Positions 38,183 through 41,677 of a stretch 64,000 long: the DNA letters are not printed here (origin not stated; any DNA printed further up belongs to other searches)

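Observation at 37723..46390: A SusC/SusD locus apparently dedicated to organosulfur rather than sugar capture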

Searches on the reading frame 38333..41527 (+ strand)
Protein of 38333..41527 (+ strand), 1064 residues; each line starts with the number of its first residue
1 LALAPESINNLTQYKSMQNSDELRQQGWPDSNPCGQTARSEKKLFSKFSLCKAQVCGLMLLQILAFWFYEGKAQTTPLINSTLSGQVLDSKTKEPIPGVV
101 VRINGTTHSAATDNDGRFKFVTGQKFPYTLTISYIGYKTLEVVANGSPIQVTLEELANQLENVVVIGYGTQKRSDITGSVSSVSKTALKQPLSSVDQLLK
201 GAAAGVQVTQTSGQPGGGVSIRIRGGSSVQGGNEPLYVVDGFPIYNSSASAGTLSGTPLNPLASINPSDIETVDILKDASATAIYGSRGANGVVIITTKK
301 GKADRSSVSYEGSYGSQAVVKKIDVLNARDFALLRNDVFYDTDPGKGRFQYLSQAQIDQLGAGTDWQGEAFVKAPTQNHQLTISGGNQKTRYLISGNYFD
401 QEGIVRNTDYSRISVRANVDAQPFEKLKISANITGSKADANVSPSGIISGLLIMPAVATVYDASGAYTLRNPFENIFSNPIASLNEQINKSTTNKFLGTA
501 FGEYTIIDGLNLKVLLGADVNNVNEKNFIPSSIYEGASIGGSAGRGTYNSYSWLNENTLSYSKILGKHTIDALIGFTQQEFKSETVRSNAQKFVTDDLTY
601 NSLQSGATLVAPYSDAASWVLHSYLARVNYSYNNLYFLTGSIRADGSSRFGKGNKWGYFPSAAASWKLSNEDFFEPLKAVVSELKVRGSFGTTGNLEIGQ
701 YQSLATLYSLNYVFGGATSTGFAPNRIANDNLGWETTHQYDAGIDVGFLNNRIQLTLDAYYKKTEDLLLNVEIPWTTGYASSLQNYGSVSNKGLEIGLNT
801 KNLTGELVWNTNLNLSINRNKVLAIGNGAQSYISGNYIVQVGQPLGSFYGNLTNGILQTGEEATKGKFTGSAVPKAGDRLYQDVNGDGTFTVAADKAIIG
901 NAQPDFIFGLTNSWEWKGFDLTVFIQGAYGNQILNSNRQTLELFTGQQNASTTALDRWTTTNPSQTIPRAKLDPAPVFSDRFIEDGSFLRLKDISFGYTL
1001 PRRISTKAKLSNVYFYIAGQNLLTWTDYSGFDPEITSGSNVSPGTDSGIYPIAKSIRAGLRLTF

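Call 4: search_protein_families(library=pfam, proteins=[window:38333-41527:+])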
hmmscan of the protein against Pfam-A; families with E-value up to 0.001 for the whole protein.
window:38333-41527:+ (1064 aa): 3 families
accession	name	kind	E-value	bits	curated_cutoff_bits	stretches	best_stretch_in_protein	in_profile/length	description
PF13715.12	CarbopepD_reg_2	-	2.1e-20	73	32.2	1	83-165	1-88/88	CarboxypepD_reg-like domain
PF07715.20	Plug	-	5.2e-20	72.4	23.9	1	173-293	2-107/107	TonB-dependent Receptor Plug Domain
PF13620.12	CarboxypepD_reg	-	3.5e-13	50.1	32.3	1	82-146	1-72/82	Carboxypeptidase regulatory-like domain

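Call 5: search_protein_families(library=ncbifam, proteins=[window:38333-41527:+])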
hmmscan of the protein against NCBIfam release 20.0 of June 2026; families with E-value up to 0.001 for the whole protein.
window:38333-41527:+ (1064 aa): 2 families
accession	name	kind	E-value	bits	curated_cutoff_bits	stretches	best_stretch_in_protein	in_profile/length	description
TIGR04056.1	OMP_RagA_SusC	subfamily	1.9e-276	920.2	368.25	1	82-1064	2-981/981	SusC/RagA family TonB-linked outer membrane protein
TIGR04057.1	SusC_RagA_signa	signature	9.5e-18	63.7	46.2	1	269-299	1-31/31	SusC/RagA subfamily TonB-dependent outer membrane receptor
